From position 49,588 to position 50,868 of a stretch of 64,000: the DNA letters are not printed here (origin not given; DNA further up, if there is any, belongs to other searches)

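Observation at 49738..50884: AT-rich orphan gene immediately downstream of tRNA-Glu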

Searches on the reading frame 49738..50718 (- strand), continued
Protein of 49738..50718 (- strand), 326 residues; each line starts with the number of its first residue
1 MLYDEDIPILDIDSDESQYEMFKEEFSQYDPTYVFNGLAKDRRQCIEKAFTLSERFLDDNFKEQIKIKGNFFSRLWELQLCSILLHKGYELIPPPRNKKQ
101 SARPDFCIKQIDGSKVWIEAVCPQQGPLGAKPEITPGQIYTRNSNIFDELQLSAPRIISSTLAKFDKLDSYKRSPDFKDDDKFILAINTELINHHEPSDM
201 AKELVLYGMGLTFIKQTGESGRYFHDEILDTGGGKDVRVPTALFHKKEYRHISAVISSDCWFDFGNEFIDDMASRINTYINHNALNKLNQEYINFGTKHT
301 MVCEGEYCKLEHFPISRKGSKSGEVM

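Call 36: find_encoding_contigs(protein=P0015, flank=10000, max_places=2)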
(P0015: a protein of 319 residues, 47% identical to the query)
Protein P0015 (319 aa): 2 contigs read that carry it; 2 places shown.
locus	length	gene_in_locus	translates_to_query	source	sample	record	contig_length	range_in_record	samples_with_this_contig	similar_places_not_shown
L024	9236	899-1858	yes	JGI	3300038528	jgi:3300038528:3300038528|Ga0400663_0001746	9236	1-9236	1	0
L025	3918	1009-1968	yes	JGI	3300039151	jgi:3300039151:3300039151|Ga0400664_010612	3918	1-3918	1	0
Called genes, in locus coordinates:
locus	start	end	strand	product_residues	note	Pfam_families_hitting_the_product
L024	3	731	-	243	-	?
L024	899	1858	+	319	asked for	-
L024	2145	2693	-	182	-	-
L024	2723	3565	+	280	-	PF01656:CbiA (weak)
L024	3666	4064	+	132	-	-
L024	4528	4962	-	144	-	PF01467:CTP_transf_like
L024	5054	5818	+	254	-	PF08282:Hydrolase_3, PF03332:PMM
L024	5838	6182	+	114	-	PF01050:MannoseP_isomer, PF07883:Cupin_2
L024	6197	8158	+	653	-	PF04041:Glyco_hydro_130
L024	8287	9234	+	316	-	?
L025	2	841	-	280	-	?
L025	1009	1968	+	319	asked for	-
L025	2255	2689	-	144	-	-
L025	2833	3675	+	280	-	PF01656:CbiA (weak)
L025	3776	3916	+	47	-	?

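Call 40: predict_structure(alignment_id=A1)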
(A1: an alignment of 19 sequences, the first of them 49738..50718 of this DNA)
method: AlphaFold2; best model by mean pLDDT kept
length: 326 residues; sequences in the alignment: 19
mean_pLDDT: 81.6   pTM: 0.82
mean pLDDT of the five models: 81.6, 80.1, 79.9, 79.2, 77.7
residues with pLDDT >= 90: 159; 70-90: 99; 50-70: 38; < 50: 30
segments of 3 or more residues with pLDDT < 50: 127-144, 317-326
pLDDT, mean of each block of 10 residues (from residue 1): 94 90 95 93 95 94 93 94 97 76 87 94 61 40 54 77 90 90 92 60 76 63 74 72 90 92 90 93 92 91 79 60 31
secondary structure, 60 per line:
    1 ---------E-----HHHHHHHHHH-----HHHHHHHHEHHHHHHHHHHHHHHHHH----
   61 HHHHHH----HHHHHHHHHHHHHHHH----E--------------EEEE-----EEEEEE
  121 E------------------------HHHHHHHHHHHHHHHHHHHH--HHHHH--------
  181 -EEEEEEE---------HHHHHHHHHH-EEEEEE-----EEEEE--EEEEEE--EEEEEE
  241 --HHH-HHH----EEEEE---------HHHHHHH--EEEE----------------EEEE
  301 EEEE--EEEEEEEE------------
elements in order: H16-25 H31-38 H40-56 H61-66 H71-86 E106-109 E115-121 H146-165 H168-172 E182-188 H198-207 E209-214 E220-224 E227-232 E235-240 E254-258 H268-274 E277-280 E297-304 E307-314

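Call 51: search_protein_families(library=pfam, proteins=[L001:5134-5703:-, L001:8405-8791:-, L001:10269-10634:-, L021:8745-9317:-, L021:6891-7313:-, L021:5399-6904:-, L011:7337-8008:+, L012:10750-11367:+], max_evalue=0.01)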
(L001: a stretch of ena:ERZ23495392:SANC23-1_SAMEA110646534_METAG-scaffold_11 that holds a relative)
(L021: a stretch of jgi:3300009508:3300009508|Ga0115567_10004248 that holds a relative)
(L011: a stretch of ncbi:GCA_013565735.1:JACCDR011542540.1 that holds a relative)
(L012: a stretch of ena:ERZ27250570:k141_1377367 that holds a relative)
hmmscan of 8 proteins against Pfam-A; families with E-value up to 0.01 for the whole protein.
L001:5134-5703:- (189 aa): 0 families

L001:8405-8791:- (128 aa): 4 families
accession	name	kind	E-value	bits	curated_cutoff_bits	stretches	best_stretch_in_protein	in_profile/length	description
PF13022.12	HTH_Tnp_1_2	-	6.6e-07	29.9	27.9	1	24-88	33-98/122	Helix-turn-helix of insertion element transposase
PF13518.12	HTH_28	-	0.0024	18.4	25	1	19-38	14-33/52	Helix-turn-helix domain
PF13551.12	HTH_29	-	0.0028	18.2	28.1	1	15-38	10-33/64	Winged helix-turn helix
PF01527.26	HTH_Tnp_1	-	0.0069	17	24.1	0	13-41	19-47/75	Transposase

L001:10269-10634:- (121 aa): 0 families

L021:8745-9317:- (190 aa): 1 family
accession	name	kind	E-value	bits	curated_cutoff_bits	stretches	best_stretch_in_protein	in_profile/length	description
PF18451.7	CdiA_C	-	0.0089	16.6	26.6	0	60-120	12-74/81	Contact-dependent growth inhibition CdiA C-terminal domain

L021:6891-7313:- (140 aa): 7 families
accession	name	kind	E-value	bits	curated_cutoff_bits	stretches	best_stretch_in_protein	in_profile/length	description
PF13022.12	HTH_Tnp_1_2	-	0.00012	22.6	27.9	1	19-97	29-108/122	Helix-turn-helix of insertion element transposase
PF13384.12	HTH_23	-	0.00094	19.4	24.6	1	20-39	20-39/50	Homeodomain-like domain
PF20901.3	Sf6_terminase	-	0.0012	19.3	27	1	5-59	4-59/106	Bacteriophage Sf6, terminase small subunit-like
PF12728.13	HTH_17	-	0.0021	18.7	27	1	21-41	5-25/51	Helix-turn-helix domain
PF05930.18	Phage_AlpA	-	0.0044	17.3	21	0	25-51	11-36/51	Prophage CP4-57 regulatory protein (AlpA)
PF01527.26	HTH_Tnp_1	-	0.0056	17.3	24.1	0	20-47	26-53/75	Transposase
PF13551.12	HTH_29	-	0.0063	17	28.1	0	20-39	15-34/64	Winged helix-turn helix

L021:5399-6904:- (501 aa): 3 families
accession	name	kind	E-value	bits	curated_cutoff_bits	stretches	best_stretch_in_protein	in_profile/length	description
PF00270.35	DEAD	-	6.1e-06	26.5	26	1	49-189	3-136/167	DEAD/DEAH box helicase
PF17289.8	Terminase_6C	-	0.0018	18.7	22.6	1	319-464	2-152/155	Terminase RNaseH-like domain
PF03237.21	Terminase_6N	-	0.0058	16.7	22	0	71-178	6-104/215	Terminase large subunit, T4likevirus-type, N-terminal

L011:7337-8008:+ (223 aa): 0 families

L012:10750-11367:+ (205 aa): 0 families

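Call 52: search_protein_families(library=padloc, proteins=[L001:7056-8336:-, L001:8405-8791:-, L001:8757-10058:-, L001:10269-10634:-, L021:8745-9317:-, L021:6891-7313:-, L021:5399-6904:-, L021:7300-8643:-, L011:7337-8008:+, L005:4760-5791:+], max_evalue=0.001)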
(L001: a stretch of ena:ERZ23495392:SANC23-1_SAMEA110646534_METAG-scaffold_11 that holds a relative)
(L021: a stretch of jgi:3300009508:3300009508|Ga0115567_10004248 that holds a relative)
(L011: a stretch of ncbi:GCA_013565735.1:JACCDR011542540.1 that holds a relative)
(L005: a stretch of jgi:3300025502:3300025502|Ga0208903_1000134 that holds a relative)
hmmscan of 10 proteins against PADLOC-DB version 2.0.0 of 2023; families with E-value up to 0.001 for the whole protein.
L001:7056-8336:- (426 aa): 0 families

L001:8405-8791:- (128 aa): 0 families

L001:8757-10058:- (433 aa): 49 families (the best 25 are shown)
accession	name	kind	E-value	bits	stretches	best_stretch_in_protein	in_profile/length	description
PDLC03229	MTase_II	-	2.9e-60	202.3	1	10-418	10-408/436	Type II methyltransferase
PDLC03371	MTase_II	-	2.4e-30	104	1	167-413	13-255/260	Type II methyltransferase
PDLC03299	MTase_II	-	4.5e-21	73.6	1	163-418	13-265/296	Type II methyltransferase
PDLC03353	MTase_II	-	1.4e-17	62.1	1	165-411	10-251/260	Type II methyltransferase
PDLC03216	MTase_II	-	1.6e-17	61.6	1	166-424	13-269/364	Type II methyltransferase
PDLC03308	MTase_II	-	2e-15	54.7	1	179-402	183-386/419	Type II methyltransferase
PDLC03738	oMTase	-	4.2e-15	53.3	1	167-418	23-273/376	orphan methyltransferase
PDLC03265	MTase_II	-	2.9e-14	51.2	1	327-410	245-328/333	Type II methyltransferase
PDLC03238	MTase_II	-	1.5e-13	48.6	2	336-402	292-357/428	Type II methyltransferase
PDLC03339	MTase_II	-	3.3e-13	47.1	1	349-413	210-274/399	Type II methyltransferase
PDLC03337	MTase_II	-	2.2e-12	44.9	1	342-422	178-258/264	Type II methyltransferase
PDLC03228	MTase_II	-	3.6e-11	41.3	1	346-412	141-207/227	Type II methyltransferase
PDLC03636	MTase_III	-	9.4e-11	39.2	1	346-398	341-393/575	Type III methyltransferase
PDLC03387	MTase_II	-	1.5e-10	38.7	1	348-422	213-285/289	Type II methyltransferase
PDLC03279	MTase_II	-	2.6e-10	37.3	1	186-409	377-583/587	Type II methyltransferase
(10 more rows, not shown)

L001:10269-10634:- (121 aa): 0 families

L021:8745-9317:- (190 aa): 0 families

L021:6891-7313:- (140 aa): 0 families

L021:5399-6904:- (501 aa): 0 families

L021:7300-8643:- (447 aa): 42 families (the best 25 are shown)
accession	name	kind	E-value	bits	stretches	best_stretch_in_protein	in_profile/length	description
PDLC03229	MTase_II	-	7.8e-50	167.9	2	32-301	13-291/436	Type II methyltransferase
PDLC03371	MTase_II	-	6.3e-28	96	1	196-433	17-256/260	Type II methyltransferase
PDLC03299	MTase_II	-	8.8e-18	62.8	1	352-433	177-264/296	Type II methyltransferase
PDLC03353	MTase_II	-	1.3e-14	52.4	1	200-430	19-251/260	Type II methyltransferase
PDLC03265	MTase_II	-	5.5e-14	50.3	1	352-432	251-331/333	Type II methyltransferase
PDLC03339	MTase_II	-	1.2e-13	48.6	2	362-440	204-282/399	Type II methyltransferase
PDLC03216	MTase_II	-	2.8e-13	47.6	1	199-439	21-265/364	Type II methyltransferase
PDLC03238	MTase_II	-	3.8e-12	44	1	332-439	269-373/428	Type II methyltransferase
PDLC03387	MTase_II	-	7e-12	43.1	1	295-431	146-277/289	Type II methyltransferase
PDLC03738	oMTase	-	9e-12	42.4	1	202-432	33-268/376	orphan methyltransferase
PDLC03320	MTase_II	-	1.1e-11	42.5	1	354-436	196-281/289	Type II methyltransferase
PDLC03354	MTase_II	-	4.6e-11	40.4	1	352-431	307-384/425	Type II methyltransferase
PDLC03308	MTase_II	-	5.6e-11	40.1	1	204-428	185-394/419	Type II methyltransferase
PDLC03636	MTase_III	-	2.5e-09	34.4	1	359-432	335-408/575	Type III methyltransferase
PDLC03228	MTase_II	-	1.3e-08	33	1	366-428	142-204/227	Type II methyltransferase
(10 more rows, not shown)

L011:7337-8008:+ (223 aa): 0 families

L005:4760-5791:+ (343 aa): 0 families

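Call 54: fold_search(model_id=the predicted structure, library=pdb)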
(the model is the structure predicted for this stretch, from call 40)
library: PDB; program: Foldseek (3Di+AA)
matches with E <= 10: 135; with E <= 0.001: 0
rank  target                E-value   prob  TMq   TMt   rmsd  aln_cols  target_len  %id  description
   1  2d2a_B                7.5e-02  0.18  0.07  0.19  13.5       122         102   14  Crystal Structure of Escherichia coli SufA Involved in Biosynthesis of Iron-sulfur Clusters (released 2005-12-13)
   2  2fok_B                9.5e-02  0.21  0.17  0.12  11.0       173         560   14  STRUCTURE OF RESTRICTION ENDONUCLEASE FOKI (released 1998-06-17)
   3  9iab_A                1.4e-01  0.11  0.15  0.17  13.1       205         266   13  Structure of the Argonaute-associated Cas4 family protein 1 (ACE1) from Chroococcidiopsis thermalis (CtACE1) (released 2025-04-23)
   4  1wtd_A                1.6e-01  0.21  0.19  0.21  10.6       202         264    9  Crystal structure of type II restrcition endonuclease, EcoO109I DNA-free form (released 2004-12-14)
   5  9hr5_A                2.1e-01  0.21  0.18  0.16   8.8       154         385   14  Salmonella enterica Lamassu LmuA nuclease tetramer bound to DNA duplex (released 2025-10-01)
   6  4dav_A                2.3e-01  0.21  0.19  0.25  14.4       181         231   13  The structure of Pyrococcus Furiosus SfsA in complex with DNA (released 2014-10-01)
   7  9hr5_C                2.5e-01  0.28  0.20  0.17   6.3       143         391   15  Salmonella enterica Lamassu LmuA nuclease tetramer bound to DNA duplex (released 2025-10-01)
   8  2g3w_A                3.0e-01  0.16  0.18  0.29  14.0       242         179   10  The Crystal Structure of YaeQ Protein from Xanthomonas axonopodis pv. citri (released 2007-02-27)
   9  8ti9_C                3.2e-01  0.15  0.20  0.31   9.4       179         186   14  CryoEM structure of octamer assembly of Shedu nuclease domain from Bacillus cereus (released 2024-07-31)
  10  1wtd_B                3.2e-01  0.14  0.17  0.19  11.1       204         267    9  Crystal structure of type II restrcition endonuclease, EcoO109I DNA-free form (released 2004-12-14)
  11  2d2a_A                3.4e-01  0.13  0.08  0.18  15.2       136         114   11  Crystal Structure of Escherichia coli SufA Involved in Biosynthesis of Iron-sulfur Clusters (released 2005-12-13)
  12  2g3w_B                3.8e-01  0.16  0.18  0.29  13.2       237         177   10  The Crystal Structure of YaeQ Protein from Xanthomonas axonopodis pv. citri (released 2007-02-27)
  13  8ti9_B                4.0e-01  0.13  0.18  0.28  10.3       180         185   14  CryoEM structure of octamer assembly of Shedu nuclease domain from Bacillus cereus (released 2024-07-31)
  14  9iac_A                4.3e-01  0.06  0.14  0.14  15.0       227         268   10  Structure of the Argonaute-associated Cas4 family protein 1 (ACE1) from Microcystis aeruginosa (MaACE1) (released 2025-04-23)
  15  9iac_B                4.5e-01  0.11  0.16  0.19  10.6       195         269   11  Structure of the Argonaute-associated Cas4 family protein 1 (ACE1) from Microcystis aeruginosa (MaACE1) (released 2025-04-23)
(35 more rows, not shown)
